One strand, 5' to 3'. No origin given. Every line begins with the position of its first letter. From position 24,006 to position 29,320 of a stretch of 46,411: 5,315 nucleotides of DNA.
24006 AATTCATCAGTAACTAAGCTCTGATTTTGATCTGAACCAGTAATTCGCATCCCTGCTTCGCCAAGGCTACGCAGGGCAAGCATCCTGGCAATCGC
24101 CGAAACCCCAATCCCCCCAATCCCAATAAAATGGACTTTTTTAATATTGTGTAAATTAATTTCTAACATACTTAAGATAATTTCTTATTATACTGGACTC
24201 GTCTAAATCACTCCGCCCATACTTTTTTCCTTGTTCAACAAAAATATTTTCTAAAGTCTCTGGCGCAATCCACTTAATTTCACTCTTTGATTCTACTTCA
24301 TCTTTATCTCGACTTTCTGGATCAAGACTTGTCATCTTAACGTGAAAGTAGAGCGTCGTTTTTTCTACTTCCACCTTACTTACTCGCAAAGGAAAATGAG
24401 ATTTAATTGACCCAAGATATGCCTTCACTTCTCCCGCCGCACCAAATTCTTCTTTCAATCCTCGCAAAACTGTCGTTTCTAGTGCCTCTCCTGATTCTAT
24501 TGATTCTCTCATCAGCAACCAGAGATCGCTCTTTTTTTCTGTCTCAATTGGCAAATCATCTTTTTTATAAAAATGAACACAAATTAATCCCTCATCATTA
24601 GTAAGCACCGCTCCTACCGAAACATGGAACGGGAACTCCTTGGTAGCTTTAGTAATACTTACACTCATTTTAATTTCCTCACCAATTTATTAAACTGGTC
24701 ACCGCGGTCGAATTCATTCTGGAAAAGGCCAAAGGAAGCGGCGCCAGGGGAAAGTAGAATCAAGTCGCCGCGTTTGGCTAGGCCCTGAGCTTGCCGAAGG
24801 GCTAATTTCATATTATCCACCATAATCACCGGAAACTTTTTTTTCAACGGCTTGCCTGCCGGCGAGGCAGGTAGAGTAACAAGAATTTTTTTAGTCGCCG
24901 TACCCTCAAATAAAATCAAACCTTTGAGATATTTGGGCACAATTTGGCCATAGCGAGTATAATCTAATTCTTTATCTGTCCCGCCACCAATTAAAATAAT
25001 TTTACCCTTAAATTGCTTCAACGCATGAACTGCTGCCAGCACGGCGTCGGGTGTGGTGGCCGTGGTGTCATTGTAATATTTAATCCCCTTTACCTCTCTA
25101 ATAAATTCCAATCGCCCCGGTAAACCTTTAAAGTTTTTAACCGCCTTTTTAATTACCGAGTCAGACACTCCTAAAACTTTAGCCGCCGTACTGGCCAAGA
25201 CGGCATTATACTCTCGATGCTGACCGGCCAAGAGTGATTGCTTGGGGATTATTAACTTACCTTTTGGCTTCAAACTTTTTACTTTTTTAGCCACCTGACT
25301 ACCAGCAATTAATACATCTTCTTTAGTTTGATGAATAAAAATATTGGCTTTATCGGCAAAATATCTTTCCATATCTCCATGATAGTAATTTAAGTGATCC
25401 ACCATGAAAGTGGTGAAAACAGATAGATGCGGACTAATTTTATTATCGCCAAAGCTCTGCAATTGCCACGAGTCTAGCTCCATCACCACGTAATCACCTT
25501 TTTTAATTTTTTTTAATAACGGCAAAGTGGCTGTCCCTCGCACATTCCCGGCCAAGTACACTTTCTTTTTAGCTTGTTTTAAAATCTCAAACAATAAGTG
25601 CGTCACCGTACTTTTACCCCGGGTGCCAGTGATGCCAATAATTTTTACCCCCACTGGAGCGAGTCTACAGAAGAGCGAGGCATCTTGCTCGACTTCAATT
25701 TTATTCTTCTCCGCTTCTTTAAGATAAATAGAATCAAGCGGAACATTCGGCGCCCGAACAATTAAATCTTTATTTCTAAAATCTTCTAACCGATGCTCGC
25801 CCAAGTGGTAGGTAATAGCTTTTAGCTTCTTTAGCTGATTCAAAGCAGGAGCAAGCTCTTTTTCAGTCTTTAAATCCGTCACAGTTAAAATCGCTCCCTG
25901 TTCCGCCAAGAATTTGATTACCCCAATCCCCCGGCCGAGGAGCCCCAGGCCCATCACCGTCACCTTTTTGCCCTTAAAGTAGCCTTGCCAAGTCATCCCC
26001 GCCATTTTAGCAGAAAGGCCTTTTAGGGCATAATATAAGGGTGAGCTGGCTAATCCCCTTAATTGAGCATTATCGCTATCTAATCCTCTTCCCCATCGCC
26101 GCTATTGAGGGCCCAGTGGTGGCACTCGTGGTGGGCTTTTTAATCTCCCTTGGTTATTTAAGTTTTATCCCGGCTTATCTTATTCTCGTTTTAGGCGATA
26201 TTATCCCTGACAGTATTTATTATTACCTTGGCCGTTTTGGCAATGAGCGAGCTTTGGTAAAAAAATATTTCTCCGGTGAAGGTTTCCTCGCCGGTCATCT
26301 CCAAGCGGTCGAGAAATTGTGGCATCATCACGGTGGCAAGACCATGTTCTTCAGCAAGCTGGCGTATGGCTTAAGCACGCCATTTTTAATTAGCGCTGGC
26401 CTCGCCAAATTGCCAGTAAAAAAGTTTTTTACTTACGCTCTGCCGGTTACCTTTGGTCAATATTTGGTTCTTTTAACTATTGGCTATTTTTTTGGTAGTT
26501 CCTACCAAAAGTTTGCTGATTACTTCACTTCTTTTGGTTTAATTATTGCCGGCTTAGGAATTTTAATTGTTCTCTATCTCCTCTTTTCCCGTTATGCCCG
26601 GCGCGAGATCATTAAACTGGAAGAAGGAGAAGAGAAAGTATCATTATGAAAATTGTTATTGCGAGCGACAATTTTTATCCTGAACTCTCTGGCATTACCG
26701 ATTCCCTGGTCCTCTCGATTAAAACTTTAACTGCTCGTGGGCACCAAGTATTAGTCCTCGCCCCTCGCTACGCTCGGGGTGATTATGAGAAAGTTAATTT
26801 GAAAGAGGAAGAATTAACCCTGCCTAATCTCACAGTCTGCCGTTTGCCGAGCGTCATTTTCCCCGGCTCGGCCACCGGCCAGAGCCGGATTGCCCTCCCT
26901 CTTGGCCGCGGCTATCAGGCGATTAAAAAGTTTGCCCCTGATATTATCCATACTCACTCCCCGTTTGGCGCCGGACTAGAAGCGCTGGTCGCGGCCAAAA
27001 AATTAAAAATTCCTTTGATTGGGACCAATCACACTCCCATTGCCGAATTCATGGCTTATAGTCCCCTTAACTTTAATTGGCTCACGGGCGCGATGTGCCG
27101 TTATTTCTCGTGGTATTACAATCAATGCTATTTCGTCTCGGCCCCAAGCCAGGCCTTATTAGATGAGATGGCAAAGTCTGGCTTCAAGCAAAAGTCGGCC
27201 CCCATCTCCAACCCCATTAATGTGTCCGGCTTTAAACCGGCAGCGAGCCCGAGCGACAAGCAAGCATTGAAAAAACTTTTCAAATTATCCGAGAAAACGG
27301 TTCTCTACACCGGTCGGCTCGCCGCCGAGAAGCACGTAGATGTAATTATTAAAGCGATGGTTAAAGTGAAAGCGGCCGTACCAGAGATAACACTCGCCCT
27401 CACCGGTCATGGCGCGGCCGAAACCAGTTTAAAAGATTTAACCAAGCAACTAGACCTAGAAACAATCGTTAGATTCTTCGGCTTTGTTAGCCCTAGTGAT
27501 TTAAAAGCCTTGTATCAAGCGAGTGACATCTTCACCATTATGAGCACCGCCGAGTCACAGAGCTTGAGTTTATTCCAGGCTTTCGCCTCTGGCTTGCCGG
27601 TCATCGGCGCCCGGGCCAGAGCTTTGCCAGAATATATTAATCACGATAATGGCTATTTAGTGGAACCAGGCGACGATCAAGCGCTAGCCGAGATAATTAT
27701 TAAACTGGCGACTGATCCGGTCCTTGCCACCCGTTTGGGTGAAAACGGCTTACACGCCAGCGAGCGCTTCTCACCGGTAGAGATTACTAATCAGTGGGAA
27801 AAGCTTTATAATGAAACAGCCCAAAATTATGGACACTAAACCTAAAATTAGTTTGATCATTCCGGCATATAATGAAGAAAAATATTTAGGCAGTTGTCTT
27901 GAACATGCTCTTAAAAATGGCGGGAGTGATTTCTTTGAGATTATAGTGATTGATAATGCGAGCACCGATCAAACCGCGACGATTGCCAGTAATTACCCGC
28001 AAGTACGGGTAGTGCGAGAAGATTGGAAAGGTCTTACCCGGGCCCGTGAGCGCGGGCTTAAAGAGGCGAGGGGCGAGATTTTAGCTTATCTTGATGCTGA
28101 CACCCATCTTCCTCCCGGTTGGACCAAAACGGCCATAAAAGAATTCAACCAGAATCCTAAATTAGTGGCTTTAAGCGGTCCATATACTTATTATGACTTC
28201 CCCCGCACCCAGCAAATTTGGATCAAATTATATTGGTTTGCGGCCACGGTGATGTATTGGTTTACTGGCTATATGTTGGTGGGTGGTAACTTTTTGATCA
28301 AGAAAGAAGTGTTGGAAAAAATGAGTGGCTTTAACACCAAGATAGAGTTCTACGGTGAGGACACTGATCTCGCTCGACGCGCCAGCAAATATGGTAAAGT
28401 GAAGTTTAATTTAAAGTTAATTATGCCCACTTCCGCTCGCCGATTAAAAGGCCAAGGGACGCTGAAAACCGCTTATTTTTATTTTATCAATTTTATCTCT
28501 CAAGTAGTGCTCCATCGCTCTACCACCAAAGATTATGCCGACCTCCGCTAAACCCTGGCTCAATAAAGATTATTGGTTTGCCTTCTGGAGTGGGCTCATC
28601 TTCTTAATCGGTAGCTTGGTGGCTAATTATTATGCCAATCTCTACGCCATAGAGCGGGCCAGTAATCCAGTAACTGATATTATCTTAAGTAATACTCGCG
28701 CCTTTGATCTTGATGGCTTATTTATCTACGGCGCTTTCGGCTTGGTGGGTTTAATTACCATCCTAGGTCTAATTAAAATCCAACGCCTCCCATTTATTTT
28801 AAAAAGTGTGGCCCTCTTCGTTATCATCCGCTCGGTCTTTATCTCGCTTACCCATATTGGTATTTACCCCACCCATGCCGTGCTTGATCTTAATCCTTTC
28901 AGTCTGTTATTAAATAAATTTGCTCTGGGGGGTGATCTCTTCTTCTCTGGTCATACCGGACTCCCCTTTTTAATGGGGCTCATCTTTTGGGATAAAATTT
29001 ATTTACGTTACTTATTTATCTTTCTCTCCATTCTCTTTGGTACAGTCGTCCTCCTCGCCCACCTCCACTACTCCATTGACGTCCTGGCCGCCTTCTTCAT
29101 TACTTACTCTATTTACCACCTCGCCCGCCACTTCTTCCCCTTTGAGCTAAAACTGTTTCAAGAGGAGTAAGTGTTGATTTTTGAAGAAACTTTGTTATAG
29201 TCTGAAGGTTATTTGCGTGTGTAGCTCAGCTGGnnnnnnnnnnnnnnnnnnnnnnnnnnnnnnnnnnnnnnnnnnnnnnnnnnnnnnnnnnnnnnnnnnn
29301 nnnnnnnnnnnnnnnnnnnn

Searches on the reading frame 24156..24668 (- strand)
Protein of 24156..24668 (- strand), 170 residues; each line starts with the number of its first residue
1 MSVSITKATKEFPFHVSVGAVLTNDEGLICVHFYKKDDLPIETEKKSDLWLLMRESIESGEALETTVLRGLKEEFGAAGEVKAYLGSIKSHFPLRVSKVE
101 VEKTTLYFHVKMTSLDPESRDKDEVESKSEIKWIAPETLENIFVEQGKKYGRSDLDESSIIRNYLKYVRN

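Call 94: search_protein_families(library=pfam, proteins=[window:24156-24668:-], max_evalue=0.00001)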
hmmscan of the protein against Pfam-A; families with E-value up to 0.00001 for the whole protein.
window:24156-24668:- (170 aa): 1 family
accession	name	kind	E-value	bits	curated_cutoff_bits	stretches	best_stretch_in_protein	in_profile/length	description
PF00293.34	NUDIX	-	2.3e-10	41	21.1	1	14-140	2-119/134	NUDIX domain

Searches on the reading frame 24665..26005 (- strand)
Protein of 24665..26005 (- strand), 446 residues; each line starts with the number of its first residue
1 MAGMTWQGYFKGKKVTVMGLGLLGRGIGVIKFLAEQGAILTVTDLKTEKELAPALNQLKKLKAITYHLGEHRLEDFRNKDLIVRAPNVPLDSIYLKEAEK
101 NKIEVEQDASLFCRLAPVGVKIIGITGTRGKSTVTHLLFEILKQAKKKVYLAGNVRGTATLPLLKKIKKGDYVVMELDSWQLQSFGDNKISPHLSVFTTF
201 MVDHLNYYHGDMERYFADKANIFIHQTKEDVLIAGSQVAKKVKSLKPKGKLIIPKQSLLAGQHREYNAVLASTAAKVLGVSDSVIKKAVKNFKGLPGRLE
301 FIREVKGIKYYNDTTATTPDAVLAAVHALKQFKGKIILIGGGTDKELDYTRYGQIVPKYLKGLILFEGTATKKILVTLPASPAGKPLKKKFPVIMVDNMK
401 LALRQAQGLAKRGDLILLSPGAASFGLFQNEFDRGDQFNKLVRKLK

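Call 17: search_protein_families(library=pfam, proteins=[window:24665-26005:-])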
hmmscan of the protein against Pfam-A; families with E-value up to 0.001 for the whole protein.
window:24665-26005:- (446 aa): 3 families
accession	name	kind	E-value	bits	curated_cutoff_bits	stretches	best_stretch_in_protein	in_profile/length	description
PF08245.18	Mur_ligase_M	-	1.3e-18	68.1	24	1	125-235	1-122/200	Mur ligase middle domain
PF02875.26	Mur_ligase_C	-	3.4e-12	47.8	28.4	1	297-420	1-125/127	Mur ligase, glutamate ligase domain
PF21799.2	MurD-like_N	-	4.8e-12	46.4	27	1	13-105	1-86/88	Mur ligase MurD-like, N-terminal domain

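Call 23: find_homologous_proteins(query=window:24665-26005:-, max_evalue=1e-20)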
Query window:24665-26005:- (446 aa): 7917 proteins with E <= 1e-20 among 8000 candidates; the best 120 are listed.
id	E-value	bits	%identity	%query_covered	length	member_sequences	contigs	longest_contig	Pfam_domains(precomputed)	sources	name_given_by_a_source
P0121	3.2e-289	977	100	100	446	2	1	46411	PF02875.27,PF08245.19,PF21799.3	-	-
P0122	2.6e-221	753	80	98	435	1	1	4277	PF02875.27,PF08245.19,PF21799.3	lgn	-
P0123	2.1e-219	747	78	99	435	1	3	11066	PF02875.27,PF08245.19,PF21799.3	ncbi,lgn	-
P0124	3.9e-216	736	77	99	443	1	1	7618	PF02875.27,PF08245.19,PF21799.3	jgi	jgi:UDP-N-acetylmuramoylalanine--D-glutamate ligase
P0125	1.1e-213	728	76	99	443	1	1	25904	PF02875.27,PF08245.19,PF21799.3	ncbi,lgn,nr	ncbi:MAG: UDP-N-acetylmuramoyl-L-alanine--D-glutamate ligase [Candidatus Pacebacteria bacterium]|nr:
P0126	1.2e-213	728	75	100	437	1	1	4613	PF02875.27,PF08245.19,PF21799.3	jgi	-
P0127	2.0e-213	727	78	94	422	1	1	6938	PF02875.27,PF08245.19,PF21799.3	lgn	-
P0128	3.1e-212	723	76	99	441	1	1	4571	PF02875.27,PF08245.19,PF21799.3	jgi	jgi:UDP-N-acetylmuramoylalanine--D-glutamate ligase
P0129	3.8e-211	720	78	94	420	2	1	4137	PF02875.27,PF08245.19,PF21799.3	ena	-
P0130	4.7e-211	719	75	100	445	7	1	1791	PF02875.27,PF08245.19,PF21799.3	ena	-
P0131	2.7e-207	707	76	94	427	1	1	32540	PF02875.27,PF08245.19,PF21799.3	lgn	-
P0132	1.0e-206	705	75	99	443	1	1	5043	PF02875.27,PF08245.19,PF21799.3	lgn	-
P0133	5.2e-203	693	75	94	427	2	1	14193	PF02875.27,PF08245.19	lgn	-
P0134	1.3e-201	688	73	99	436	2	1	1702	PF02875.27,PF08245.19,PF21799.3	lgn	-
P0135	6.7e-197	673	69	99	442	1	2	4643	PF02875.27,PF08245.19,PF21799.3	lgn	-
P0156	5.3e-159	548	59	99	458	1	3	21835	PF02875.27,PF08245.19,PF21799.3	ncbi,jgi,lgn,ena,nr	ncbi:MAG TPA: UDP-N-acetylmuramoyl-L-alanine--D-glutamate ligase [Candidatus Paceibacterota bacteriu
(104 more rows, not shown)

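Call 52: find_encoding_contigs(protein=P0122, flank=10000, max_places=1)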
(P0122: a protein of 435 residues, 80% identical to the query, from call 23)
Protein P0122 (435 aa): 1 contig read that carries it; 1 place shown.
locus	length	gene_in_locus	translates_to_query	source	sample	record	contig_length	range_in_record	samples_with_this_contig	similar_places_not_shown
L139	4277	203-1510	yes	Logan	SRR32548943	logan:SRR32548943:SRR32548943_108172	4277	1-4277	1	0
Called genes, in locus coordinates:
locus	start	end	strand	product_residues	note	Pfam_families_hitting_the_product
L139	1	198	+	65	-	?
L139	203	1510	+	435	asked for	PF21799:MurD-like_N, PF08245:Mur_ligase_M, PF02875:Mur_ligase_C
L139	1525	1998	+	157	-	-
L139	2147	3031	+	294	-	-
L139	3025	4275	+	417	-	?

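Call 53: find_encoding_contigs(protein=P0125, flank=10000, max_places=1)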
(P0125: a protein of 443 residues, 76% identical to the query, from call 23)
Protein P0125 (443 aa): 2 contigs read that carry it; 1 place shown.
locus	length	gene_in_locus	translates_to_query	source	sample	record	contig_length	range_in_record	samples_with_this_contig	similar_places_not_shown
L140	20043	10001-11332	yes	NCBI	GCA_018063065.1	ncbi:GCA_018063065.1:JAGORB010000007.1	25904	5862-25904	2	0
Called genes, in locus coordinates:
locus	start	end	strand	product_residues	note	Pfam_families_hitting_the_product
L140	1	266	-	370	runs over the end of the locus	PF13439:Glyco_transf_4, PF13477:Glyco_trans_4_2, PF13579:Glyco_trans_4_4, PF20706:GT4-conflict (weak), PF00534:Glycos_transf_1, PF13692:Glyco_trans_1_4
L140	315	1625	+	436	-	PF02397:Bac_transf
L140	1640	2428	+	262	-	PF00763:THF_DHG_CYH, PF02882:THF_DHG_CYH_C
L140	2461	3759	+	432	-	PF07549:Sec_GG (weak), PF21760:SecD_1st, PF22599:SecDF_P1_head, PF03176:MMPL, PF02355:SecD_SecF_C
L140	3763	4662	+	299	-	PF07549:Sec_GG (weak), PF02355:SecD_SecF_C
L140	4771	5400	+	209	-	-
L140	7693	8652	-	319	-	PF01565:FAD_binding_4, PF02873:MurB_C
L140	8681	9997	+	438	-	PF00275:EPSP_synthase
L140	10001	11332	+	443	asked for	PF21799:MurD-like_N, PF08245:Mur_ligase_M, PF02875:Mur_ligase_C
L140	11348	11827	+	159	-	-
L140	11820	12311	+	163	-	PF03412:Peptidase_C39 (faint)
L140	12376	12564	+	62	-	-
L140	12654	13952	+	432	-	PF01225:Mur_ligase, PF08245:Mur_ligase_M, PF02875:Mur_ligase_C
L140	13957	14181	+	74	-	-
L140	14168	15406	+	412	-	PF13200:DUF4015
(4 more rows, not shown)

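Call 78: find_encoding_contigs(protein=P0156, flank=10000, max_places=1)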
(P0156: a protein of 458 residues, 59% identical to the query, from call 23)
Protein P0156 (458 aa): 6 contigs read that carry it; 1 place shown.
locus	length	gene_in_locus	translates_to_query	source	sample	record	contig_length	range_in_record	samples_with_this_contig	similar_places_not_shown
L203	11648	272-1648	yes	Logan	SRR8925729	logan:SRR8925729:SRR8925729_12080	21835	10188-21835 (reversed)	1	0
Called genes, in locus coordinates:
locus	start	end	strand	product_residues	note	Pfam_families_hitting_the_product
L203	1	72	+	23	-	?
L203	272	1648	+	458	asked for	PF21799:MurD-like_N, PF08245:Mur_ligase_M, PF02875:Mur_ligase_C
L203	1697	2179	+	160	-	-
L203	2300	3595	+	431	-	PF01225:Mur_ligase, PF08245:Mur_ligase_M, PF02875:Mur_ligase_C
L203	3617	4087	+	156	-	-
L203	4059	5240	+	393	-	PF13200:DUF4015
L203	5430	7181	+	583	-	PF10412:TrwB_AAD_bind (weak)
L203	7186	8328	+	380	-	PF13439:Glyco_transf_4, PF13579:Glyco_trans_4_4, PF20706:GT4-conflict, PF00534:Glycos_transf_1, PF13692:Glyco_trans_1_4, PF13524:Glyco_trans_1_2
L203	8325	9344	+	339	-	-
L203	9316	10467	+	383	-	PF13439:Glyco_transf_4, PF20706:GT4-conflict, PF00534:Glycos_transf_1, PF13692:Glyco_trans_1_4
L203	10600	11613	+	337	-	PF00534:Glycos_transf_1, PF13692:Glyco_trans_1_4, PF13524:Glyco_trans_1_2 (weak)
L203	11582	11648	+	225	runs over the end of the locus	PF13489:Methyltransf_23, PF08242:Methyltransf_12 (weak), PF08241:Methyltransf_11, PF13847:Methyltransf_31 (faint)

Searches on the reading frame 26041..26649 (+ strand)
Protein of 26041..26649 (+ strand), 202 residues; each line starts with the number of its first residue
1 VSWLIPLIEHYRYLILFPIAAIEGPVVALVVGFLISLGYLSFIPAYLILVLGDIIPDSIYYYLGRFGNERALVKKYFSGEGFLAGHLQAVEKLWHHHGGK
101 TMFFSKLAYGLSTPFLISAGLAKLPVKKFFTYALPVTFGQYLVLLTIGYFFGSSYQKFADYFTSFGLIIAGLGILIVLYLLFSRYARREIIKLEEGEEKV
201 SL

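Call 94: search_protein_families(library=pfam, proteins=[window:26041-26649:+], max_evalue=0.00001)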
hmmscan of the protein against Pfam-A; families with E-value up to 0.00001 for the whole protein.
window:26041-26649:+ (202 aa): 1 family
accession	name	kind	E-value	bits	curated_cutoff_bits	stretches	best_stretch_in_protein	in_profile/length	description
PF09335.16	VTT_dom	-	3.1e-10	41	33.9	1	32-149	5-122/123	VTT domain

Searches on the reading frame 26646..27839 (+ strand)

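Call 95: search_protein_families(library=pfam, proteins=[window:26646-27839:+], max_evalue=0.00001)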
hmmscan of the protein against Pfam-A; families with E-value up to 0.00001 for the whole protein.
window:26646-27839:+ (397 aa): 5 families
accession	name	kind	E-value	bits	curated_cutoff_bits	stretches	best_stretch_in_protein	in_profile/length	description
PF00534.26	Glycos_transf_1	-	3.9e-35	121.4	26.4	1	209-368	8-169/172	Glycosyl transferases group 1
PF13692.12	Glyco_trans_1_4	-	1.2e-29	103.8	27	1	217-357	2-142/142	Glycosyl transferases group 1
PF13439.12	Glyco_transf_4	-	2e-24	87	28.5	1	25-193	12-168/170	Glycosyltransferase Family 4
PF13579.12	Glyco_trans_4_4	-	3e-14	54.1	29.7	1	25-182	11-149/158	Glycosyl transferase 4-like domain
PF13524.12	Glyco_trans_1_2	-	6.3e-06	26.6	25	0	246-370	13-127/144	Glycosyl transferase-like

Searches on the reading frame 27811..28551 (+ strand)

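Call 95: search_protein_families(library=pfam, proteins=[window:27811-28551:+], max_evalue=0.00001)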
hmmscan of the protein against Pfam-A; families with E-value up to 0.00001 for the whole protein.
window:27811-28551:+ (246 aa): 5 families
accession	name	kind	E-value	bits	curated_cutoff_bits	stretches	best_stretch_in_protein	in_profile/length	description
PF00535.33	Glycos_transf_2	-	1.5e-34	119.8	23.3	1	14-170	1-166/168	Glycosyl transferase family 2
PF13641.12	Glyco_tranf_2_3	-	2.8e-11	44.3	27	1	11-195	1-198/230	Glycosyltransferase like family 2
PF13632.12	Glyco_trans_2_3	-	1.4e-09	38.5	27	1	92-196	3-111/198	Glycosyl transferase family group 2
PF10111.15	Glyco_tranf_2_2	-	4.3e-08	33.4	27.3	1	14-196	1-204/276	Glycosyltransferase like family 2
PF13704.12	Glyco_tranf_2_4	-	3.8e-07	31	27.5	1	21-73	2-51/98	Glycosyl transferase family 2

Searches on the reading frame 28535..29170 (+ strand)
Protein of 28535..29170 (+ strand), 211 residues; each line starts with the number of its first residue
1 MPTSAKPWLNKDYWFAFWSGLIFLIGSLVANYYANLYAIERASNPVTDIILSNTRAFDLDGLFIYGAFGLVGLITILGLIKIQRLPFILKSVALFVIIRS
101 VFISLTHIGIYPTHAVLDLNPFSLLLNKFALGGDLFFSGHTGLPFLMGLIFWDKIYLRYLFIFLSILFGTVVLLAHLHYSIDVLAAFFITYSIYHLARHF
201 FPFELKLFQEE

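Call 95: search_protein_families(library=pfam, proteins=[window:28535-29170:+], max_evalue=0.00001)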
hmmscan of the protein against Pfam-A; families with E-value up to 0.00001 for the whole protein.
window:28535-29170:+ (211 aa): 1 family
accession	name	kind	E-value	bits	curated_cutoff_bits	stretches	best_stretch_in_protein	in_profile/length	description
PF14360.12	PAP2_C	-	1.7e-08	35.3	27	1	133-197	3-71/74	PAP2 superfamily C-terminal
